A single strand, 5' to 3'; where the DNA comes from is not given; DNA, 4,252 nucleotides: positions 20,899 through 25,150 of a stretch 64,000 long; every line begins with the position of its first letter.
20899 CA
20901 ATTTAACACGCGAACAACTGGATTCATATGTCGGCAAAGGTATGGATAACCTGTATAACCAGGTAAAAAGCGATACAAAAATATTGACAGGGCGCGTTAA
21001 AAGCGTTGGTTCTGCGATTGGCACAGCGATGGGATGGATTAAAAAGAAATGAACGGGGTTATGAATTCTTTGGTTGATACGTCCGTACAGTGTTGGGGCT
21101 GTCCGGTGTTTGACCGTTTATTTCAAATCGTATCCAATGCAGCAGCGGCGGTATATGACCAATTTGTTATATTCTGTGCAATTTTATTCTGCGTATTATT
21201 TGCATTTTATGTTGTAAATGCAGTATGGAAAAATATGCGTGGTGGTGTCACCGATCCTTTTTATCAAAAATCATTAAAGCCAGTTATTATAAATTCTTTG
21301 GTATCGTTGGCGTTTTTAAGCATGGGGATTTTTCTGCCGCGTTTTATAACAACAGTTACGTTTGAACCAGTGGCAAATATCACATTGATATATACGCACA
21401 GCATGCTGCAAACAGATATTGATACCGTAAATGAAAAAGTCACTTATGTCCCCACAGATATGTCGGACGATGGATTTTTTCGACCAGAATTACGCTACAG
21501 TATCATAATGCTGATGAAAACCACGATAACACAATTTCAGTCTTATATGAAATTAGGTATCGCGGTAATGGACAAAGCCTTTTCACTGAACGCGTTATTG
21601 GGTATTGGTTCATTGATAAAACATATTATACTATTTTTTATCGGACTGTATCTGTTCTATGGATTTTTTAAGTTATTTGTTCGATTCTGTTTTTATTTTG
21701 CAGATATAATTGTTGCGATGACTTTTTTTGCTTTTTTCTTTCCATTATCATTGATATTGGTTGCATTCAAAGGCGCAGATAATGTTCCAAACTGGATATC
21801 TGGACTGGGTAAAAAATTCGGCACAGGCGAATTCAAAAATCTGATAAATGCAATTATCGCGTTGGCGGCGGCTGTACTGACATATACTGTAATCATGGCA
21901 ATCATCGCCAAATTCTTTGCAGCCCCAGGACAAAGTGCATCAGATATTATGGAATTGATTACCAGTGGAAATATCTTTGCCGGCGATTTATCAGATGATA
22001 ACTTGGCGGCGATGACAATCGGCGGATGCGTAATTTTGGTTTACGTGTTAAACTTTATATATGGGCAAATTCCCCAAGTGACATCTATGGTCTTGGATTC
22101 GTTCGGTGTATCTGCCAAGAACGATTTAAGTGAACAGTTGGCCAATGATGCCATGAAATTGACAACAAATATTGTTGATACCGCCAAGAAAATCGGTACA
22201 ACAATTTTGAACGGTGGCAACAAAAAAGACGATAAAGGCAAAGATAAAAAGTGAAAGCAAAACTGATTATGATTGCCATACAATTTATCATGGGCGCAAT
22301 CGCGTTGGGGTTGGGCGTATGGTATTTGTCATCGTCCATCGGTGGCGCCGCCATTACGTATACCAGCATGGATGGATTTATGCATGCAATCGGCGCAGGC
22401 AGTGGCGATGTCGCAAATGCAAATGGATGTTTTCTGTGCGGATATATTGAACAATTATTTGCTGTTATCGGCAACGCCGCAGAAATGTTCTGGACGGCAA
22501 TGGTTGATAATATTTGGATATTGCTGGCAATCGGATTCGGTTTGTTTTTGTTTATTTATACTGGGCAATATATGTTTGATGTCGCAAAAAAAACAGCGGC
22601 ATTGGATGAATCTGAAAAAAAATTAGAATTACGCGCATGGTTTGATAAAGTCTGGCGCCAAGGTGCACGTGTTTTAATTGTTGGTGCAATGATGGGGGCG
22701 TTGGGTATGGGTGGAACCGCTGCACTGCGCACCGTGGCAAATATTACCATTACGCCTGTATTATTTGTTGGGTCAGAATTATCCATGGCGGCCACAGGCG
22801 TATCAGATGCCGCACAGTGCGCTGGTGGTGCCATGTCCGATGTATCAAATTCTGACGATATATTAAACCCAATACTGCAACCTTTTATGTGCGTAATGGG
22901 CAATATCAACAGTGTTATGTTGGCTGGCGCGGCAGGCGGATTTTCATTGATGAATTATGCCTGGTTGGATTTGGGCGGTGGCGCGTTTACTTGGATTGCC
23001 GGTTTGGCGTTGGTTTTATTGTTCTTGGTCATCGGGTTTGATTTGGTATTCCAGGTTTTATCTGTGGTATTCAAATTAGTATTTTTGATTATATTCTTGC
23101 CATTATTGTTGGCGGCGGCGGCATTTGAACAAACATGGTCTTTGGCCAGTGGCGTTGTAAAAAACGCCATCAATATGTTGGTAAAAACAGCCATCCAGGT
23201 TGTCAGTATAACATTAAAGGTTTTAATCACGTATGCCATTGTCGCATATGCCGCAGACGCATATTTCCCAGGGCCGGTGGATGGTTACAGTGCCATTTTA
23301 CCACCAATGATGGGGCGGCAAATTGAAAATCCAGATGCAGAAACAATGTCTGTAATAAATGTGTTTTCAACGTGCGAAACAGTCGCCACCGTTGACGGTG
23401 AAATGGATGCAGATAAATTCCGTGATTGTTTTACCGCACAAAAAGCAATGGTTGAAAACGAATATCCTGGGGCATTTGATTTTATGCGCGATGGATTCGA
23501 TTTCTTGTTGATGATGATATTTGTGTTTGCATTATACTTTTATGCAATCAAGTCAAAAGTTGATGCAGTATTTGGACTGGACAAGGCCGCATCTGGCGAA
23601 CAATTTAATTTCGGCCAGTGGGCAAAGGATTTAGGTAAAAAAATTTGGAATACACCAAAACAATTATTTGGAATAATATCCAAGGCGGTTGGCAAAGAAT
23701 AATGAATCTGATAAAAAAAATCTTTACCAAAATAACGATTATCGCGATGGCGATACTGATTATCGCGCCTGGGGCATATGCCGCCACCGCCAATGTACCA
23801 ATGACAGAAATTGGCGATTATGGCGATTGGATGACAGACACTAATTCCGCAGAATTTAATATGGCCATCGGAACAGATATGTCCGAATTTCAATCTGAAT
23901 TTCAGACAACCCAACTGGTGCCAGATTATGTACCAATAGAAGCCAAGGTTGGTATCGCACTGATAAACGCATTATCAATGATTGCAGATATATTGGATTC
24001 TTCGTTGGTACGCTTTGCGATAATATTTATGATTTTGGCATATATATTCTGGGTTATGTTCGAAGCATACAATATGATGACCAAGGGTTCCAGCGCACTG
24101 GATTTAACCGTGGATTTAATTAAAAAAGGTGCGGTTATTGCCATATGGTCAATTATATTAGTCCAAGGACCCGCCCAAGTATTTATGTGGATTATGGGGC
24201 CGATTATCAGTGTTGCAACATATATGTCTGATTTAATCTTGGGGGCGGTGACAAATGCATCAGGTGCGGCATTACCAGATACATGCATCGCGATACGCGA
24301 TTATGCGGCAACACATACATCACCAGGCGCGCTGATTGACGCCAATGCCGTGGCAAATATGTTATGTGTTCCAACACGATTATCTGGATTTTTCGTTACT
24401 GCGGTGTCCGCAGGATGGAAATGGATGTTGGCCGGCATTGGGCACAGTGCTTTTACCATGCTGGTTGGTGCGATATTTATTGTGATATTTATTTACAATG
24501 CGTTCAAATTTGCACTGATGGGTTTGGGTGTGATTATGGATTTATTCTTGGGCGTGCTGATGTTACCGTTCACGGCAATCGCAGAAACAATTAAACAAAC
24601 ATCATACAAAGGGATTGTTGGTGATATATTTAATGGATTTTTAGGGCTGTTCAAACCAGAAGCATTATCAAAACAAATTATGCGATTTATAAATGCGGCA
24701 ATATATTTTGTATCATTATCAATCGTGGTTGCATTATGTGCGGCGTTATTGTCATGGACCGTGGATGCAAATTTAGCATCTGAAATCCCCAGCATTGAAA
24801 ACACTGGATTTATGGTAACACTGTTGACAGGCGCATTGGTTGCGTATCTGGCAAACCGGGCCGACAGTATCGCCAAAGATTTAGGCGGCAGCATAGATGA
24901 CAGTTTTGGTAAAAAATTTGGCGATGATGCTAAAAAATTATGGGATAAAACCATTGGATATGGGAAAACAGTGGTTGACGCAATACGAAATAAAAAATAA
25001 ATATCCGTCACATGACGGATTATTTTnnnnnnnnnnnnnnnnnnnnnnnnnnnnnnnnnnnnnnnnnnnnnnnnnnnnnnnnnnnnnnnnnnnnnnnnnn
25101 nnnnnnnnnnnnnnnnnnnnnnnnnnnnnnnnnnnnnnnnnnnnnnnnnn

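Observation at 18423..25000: Array of five paralogous polytopic membrane proteins: VirB6/TrbL-like expansion with two N-terminal classes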

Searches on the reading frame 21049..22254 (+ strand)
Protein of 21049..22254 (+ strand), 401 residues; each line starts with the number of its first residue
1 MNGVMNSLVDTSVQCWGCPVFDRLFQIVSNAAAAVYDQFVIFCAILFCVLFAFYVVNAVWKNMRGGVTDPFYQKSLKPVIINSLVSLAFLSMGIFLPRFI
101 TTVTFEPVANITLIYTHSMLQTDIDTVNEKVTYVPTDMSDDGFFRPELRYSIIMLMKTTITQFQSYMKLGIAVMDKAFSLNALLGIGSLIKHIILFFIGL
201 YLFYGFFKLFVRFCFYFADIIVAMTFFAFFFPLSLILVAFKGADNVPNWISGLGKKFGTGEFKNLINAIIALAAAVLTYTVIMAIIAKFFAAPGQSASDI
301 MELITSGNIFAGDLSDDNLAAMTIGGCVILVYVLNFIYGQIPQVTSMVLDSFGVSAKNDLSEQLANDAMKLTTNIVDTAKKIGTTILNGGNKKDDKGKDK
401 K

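Call 3: search_protein_families(library=pfam, proteins=[window:21049-22254:+], max_evalue=1)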
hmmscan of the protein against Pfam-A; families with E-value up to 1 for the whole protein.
window:21049-22254:+ (401 aa): 1 family
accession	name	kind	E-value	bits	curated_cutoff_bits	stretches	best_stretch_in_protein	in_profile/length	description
PF25650.1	crAss_AuxCP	-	0.094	12.3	27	1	335-385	116-166/329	Bacteriophage crAss001 auxiliary capsid protein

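Call 4: search_protein_families(library=ncbifam, proteins=[window:21049-22254:+], max_evalue=1)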
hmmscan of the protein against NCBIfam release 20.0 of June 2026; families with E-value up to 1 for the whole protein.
window:21049-22254:+ (401 aa): 0 families

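Call 7: find_homologous_proteins(query=window:21049-22254:+, max_evalue=0.01)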
Query window:21049-22254:+ (401 aa): 968 proteins with E <= 0.01 among 8000 candidates; the best 120 are listed.
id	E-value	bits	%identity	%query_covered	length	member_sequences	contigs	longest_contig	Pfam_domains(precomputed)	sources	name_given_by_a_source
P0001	8.3e-259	876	100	100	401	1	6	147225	-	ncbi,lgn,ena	-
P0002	2.3e-257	871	100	100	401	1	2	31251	-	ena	-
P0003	8.1e-257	869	100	100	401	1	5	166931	-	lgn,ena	-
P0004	1.1e-256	869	99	100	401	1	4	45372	-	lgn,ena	-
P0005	1.1e-256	869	99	100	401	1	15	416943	-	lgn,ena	-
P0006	3.5e-256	867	99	100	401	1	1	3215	-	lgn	-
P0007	3.8e-256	867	99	100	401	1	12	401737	-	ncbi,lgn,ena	-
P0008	1.1e-255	866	99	100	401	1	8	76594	-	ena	-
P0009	2.7e-255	864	99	100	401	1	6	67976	-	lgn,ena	-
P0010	2.5e-254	861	99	100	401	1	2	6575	-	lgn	-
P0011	2.0e-253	858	99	100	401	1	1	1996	-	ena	-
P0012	1.5e-220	750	86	99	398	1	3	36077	-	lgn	-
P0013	3.2e-220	749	86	99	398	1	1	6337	-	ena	-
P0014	4.2e-220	749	86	99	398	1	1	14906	-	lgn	-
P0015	8.0e-220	748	85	99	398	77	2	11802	-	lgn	-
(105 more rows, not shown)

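Call 8: find_encoding_contigs(protein=window:21049-22254:+, flank=10000, max_places=6)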
Protein window:21049-22254:+ (401 aa): 7 contigs read that carry it; 5 places shown.
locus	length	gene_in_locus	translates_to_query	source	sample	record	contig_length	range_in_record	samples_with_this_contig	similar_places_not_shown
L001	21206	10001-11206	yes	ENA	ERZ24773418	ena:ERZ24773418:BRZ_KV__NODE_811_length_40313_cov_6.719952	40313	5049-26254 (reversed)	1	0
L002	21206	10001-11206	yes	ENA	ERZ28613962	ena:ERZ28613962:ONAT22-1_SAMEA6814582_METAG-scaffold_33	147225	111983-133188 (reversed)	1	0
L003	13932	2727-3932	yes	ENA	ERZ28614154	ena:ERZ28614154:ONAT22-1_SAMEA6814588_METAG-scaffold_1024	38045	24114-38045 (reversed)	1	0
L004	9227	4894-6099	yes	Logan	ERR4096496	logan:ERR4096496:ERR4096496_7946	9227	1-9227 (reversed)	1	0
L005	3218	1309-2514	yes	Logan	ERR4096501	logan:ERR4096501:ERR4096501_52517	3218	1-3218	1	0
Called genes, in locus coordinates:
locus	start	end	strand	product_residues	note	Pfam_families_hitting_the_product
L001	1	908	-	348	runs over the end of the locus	PF03033:Glyco_transf_28, PF04101:Glyco_tran_28_C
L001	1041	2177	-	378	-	PF01098:FTSW_RODA_SPOVE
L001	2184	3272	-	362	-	PF00953:Glycos_transf_4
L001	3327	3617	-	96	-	PF09864:MliC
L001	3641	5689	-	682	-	PF00912:Transgly, PF00905:Transpeptidase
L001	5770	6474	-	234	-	PF00459:Inositol_P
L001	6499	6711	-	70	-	PF01197:Ribosomal_L31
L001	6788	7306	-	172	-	-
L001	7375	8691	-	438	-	-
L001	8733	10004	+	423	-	-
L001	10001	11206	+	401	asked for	-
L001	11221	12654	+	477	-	-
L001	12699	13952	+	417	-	-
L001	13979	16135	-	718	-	PF00580:UvrD-helicase, PF13245:AAA_19, PF13604:AAA_30 (faint), PF01443:Viral_helicase1 (faint), PF13361:UvrD_C, PF13538:UvrD_C_2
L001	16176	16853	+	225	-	PF00929:RNase_T, PF13482:RNase_H_2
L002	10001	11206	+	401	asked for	-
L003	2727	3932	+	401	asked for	-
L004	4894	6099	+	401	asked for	-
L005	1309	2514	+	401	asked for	-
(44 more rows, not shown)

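Call 10: find_related_loci(query=A1, collection=genome_contigs, flank=10000)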
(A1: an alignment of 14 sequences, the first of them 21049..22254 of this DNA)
Query A1 (401 aa) in genome_contigs; peptide patterns used: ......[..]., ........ (x = any residue, [..] = any of these).
160 stretches matched a pattern; 141 encode a relative of the query (tblastn E <= 1e-3); the best 80 are kept; 80 distinct loci.
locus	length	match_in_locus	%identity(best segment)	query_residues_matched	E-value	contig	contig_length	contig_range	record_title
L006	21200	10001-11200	84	1-401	0e+0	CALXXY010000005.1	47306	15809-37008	MAG: uncultured Alphaproteobacteria bacterium isolate BRZ_PP__bin55 genome assembly, contig: BRZ_PP__NODE_992_length_473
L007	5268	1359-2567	81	1-401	0e+0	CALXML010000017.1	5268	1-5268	MAG: uncultured Alphaproteobacteria bacterium isolate BRZ_KL__bin36 genome assembly, contig: BRZ_KL__NODE_16208_length_5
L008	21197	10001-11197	82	1-400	0e+0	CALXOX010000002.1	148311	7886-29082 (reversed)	MAG: uncultured Alphaproteobacteria bacterium isolate BRZ_MD__bin1 genome assembly, contig: BRZ_MD__NODE_142_length_1483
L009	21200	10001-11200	85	1-401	0e+0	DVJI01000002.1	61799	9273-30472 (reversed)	MAG TPA_asm: Candidatus Enterousia intestinigallinarum isolate ChiGjej3B3-5194 ChiGjej3B3M5__C33979_L61799_SRR6323341, w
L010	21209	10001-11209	80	1-401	0e+0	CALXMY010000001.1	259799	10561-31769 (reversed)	MAG: uncultured Alphaproteobacteria bacterium isolate BRZ_RP__bin67 genome assembly, contig: BRZ_RP__NODE_21_length_2597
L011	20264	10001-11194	85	1-398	0e+0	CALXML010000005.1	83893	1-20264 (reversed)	MAG: uncultured Alphaproteobacteria bacterium isolate BRZ_KL__bin36 genome assembly, contig: BRZ_KL__NODE_233_length_838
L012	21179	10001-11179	81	1-394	0e+0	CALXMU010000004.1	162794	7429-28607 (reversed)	MAG: uncultured Alphaproteobacteria bacterium isolate BRZ_MD__bin57 genome assembly, contig: BRZ_MD__NODE_110_length_162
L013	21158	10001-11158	82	1-387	0e+0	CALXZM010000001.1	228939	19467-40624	MAG: uncultured Alphaproteobacteria bacterium isolate BRZ_LB__bin18 genome assembly, contig: BRZ_LB__NODE_32_length_2289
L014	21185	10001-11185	84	1-396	0e+0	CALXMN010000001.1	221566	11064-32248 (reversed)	MAG: uncultured Alphaproteobacteria bacterium isolate BRZ_KQ__bin82 genome assembly, contig: BRZ_KQ__NODE_53_length_2215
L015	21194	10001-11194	78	1-398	0e+0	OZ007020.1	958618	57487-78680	MAG: uncultured Alphaproteobacteria bacterium isolate 6730_HET_VAC_contig_11916_metaflye_circ MAG genome assembly, chrom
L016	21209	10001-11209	77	1-401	0e+0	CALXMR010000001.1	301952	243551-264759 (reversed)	MAG: uncultured Alphaproteobacteria bacterium isolate BRZ_MA__bin39 genome assembly, contig: BRZ_MA__NODE_16_length_3019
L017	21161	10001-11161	80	1-388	0e+0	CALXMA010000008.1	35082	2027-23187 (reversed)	MAG: uncultured Alphaproteobacteria bacterium isolate BRZ_IT__bin13 genome assembly, contig: BRZ_IT__NODE_1188_length_35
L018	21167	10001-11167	78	1-390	0e+0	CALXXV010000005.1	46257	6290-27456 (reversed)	MAG: uncultured Alphaproteobacteria bacterium isolate E08__bin46 genome assembly, contig: E08__k127_212320, whole genome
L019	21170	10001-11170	77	1-391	0e+0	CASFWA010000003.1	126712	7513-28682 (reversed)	uncultured proteobacterium isolate A86_L4_360360_idba_bin.28 genome assembly, contig: A86_L4_360360_idba_bin.28.fa_scaff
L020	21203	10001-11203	78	1-401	0e+0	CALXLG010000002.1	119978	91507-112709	MAG: uncultured Alphaproteobacteria bacterium isolate BRZ_FN__bin24 genome assembly, contig: BRZ_FN__NODE_124_length_119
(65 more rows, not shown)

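Call 14: search_solved_structures(query=A1, max_evalue=10)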
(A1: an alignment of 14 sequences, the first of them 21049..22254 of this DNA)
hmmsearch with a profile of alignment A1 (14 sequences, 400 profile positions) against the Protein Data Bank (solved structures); distinct sequences matched with E-value up to 10: 0.

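Call 50: search_solved_structures(query=A4, max_evalue=10, show_alignments=2)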
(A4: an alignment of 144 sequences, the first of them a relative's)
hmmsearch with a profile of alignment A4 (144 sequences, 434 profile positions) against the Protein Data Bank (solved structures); distinct sequences matched with E-value up to 10: 4.
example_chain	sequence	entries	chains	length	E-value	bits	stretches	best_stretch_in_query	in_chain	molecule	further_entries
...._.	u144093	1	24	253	0.55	12.3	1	15-82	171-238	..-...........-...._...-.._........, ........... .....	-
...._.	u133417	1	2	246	0.58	12.3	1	15-82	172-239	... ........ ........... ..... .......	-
7uni_A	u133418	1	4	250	0.6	12.2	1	15-82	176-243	SP2-ZnPPaM designed chlorophyll dimer protein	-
3kw0_A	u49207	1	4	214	1.7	10.7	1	199-236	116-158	Cysteine peptidase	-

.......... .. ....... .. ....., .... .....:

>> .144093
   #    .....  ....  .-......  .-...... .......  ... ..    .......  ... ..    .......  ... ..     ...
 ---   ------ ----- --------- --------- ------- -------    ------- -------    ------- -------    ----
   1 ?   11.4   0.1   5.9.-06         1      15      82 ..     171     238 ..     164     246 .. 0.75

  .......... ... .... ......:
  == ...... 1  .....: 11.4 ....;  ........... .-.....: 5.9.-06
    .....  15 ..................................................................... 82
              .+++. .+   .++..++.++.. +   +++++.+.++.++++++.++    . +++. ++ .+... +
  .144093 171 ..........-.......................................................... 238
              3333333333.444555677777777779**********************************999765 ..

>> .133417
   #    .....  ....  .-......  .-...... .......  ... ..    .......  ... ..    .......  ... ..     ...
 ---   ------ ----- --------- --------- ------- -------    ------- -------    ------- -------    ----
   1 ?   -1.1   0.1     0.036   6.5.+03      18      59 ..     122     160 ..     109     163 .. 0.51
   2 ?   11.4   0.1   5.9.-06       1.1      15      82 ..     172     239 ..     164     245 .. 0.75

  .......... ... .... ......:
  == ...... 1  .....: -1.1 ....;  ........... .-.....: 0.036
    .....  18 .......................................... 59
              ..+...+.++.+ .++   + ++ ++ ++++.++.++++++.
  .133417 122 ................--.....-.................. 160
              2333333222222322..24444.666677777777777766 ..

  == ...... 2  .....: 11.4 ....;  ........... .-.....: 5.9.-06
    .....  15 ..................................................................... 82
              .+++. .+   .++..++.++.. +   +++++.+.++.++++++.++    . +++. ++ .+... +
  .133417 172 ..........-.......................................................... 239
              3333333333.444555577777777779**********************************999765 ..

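Call 73: predict_structure(alignment_id=A5)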
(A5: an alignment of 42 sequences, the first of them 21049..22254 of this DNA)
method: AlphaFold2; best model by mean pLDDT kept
length: 401 residues; sequences in the alignment: 42
mean_pLDDT: 66.0   pTM: 0.59
mean pLDDT of the five models: 66.0, 62.8, 60.1, 57.2, 53.8
residues with pLDDT >= 90: 0; 70-90: 192; 50-70: 147; < 50: 62
segments of 3 or more residues with pLDDT < 50: 1-4, 6-13, 353-365, 367-387, 389-401
pLDDT, mean of each block of 10 residues (from residue 1): 48 61 80 79 82 77 61 65 75 74 73 75 63 62 75 79 78 69 56 75 81 79 79 73 62 61 72 77 73 60 62 57 61 69 60 47 44 40 44 35 32
secondary structure, 60 per line:
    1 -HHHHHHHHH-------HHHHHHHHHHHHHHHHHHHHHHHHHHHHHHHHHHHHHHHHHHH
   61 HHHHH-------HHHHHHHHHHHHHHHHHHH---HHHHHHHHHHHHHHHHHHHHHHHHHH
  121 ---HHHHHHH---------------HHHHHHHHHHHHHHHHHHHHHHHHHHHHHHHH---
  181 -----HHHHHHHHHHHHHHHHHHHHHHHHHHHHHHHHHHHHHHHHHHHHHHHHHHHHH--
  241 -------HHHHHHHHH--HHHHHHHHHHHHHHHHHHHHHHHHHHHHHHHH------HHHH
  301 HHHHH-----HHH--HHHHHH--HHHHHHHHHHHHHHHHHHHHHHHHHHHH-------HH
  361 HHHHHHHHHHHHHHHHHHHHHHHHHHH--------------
elements in order: H2-10 H18-65 H73-91 H95-120 H124-130 H146-177 H186-238 H248-256 H259-290 H297-305 H316-321 H324-351 H359-387

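Call 75: fold_search(model_id=the predicted structure, library=pdb)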
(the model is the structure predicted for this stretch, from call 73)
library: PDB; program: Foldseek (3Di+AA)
matches with E <= 10: 234; with E <= 0.001: 0
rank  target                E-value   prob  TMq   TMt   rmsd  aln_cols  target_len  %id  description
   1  8rt9_F                1.1e-02  1.00  0.39  0.50   7.9       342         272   15  Stalk complex full-length structure (TrwJ/VirB5-TrwI/VirB6) from the fully-assembled R388 type IV secretion system det (released 2024-06-19)
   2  8rtd_L                2.7e-02  1.00  0.38  0.51   8.6       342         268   15  Stalk-Arches-IMC structure from the fully-assembled R388 type IV secretion system determined by cryo-EM. (released 2024-06-19)
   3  7o3v_G                2.7e-02  1.00  0.35  0.48   7.6       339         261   13  Stalk complex structure (TrwJ/VirB5-TrwI/VirB6) from the fully-assembled R388 type IV secretion system determined by c (released 2022-06-22)
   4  7o3v_J                3.4e-02  1.00  0.35  0.48   8.8       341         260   13  Stalk complex structure (TrwJ/VirB5-TrwI/VirB6) from the fully-assembled R388 type IV secretion system determined by c (released 2022-06-22)
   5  7o3v_F                3.6e-02  0.99  0.33  0.44   8.7       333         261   12  Stalk complex structure (TrwJ/VirB5-TrwI/VirB6) from the fully-assembled R388 type IV secretion system determined by c (released 2022-06-22)
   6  8rtd_H                3.3e-01  0.77  0.26  0.39  11.7       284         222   13  Stalk-Arches-IMC structure from the fully-assembled R388 type IV secretion system determined by cryo-EM. (released 2024-06-19)
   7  6h2x                  4.0e-01  0.13  0.14  0.15  58.4       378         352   10  MukB coiled-coil elbow from E. coli (released 2019-03-06)
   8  7n6g_3N               4.3e-01  0.12  0.14  0.14  40.6       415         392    9  C1 of central pair (released 2022-05-18)
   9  7n6g_3V               4.3e-01  0.12  0.13  0.13  48.9       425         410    9  C1 of central pair (released 2022-05-18)
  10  7o3v_I                4.7e-01  0.82  0.27  0.45  10.9       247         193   12  Stalk complex structure (TrwJ/VirB5-TrwI/VirB6) from the fully-assembled R388 type IV secretion system determined by c (released 2022-06-22)
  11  8rtd_I                4.9e-01  0.75  0.27  0.42  11.5       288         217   14  Stalk-Arches-IMC structure from the fully-assembled R388 type IV secretion system determined by cryo-EM. (released 2024-06-19)
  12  8vc2_A                6.6e-01  0.16  0.17  0.18  28.9       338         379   13  CryoEM structure of insect gustatory receptor BmGr9 in the presence of fructose (released 2024-01-10)
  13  9vdk                  8.1e-01  0.10  0.12  0.06  19.1       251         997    8  Cryo-EM structure of human ATP9A in BeF-bound E2P state open form (released 2025-09-03)
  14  4jxy                  8.8e-01  0.15  0.17  0.21  19.8       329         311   12  CRYSTAL STRUCTURE OF POLYPRENYL SYNTHASE PATL_3739 (TARGET EFI-509195) FROM Pseudoalteromonas atlantica (released 2013-04-17)
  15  8sa0                  8.8e-01  0.11  0.15  0.06  31.4       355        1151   14  CryoEM structure of P-Glycoprotein in occluded closed state under continuous turnover conditions with verapamil (released 2025-04-23)
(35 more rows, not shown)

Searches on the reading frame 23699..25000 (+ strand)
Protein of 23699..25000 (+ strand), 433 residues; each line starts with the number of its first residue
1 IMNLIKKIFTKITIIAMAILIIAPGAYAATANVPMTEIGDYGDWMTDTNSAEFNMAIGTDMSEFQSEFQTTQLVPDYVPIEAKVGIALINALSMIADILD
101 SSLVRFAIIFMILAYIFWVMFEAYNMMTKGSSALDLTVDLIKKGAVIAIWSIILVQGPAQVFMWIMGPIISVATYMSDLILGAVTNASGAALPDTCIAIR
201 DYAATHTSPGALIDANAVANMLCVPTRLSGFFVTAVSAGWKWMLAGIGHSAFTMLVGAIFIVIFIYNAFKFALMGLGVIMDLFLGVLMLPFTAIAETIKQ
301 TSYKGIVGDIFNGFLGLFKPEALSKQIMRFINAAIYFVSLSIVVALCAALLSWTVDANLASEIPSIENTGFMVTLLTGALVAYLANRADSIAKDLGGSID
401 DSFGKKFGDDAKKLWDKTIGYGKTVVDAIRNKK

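Call 3: search_protein_families(library=pfam, proteins=[window:23699-25000:+], max_evalue=1)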
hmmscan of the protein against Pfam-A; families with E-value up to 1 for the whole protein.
window:23699-25000:+ (433 aa): 1 family
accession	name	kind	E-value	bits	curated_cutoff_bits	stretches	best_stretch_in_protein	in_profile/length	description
PF07027.17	DUF1318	-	0.11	13.4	27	1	293-333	3-44/92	Protein of unknown function (DUF1318)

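Call 4: search_protein_families(library=ncbifam, proteins=[window:23699-25000:+], max_evalue=1)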
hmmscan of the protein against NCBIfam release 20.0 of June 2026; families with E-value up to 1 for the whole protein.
window:23699-25000:+ (433 aa): 0 families
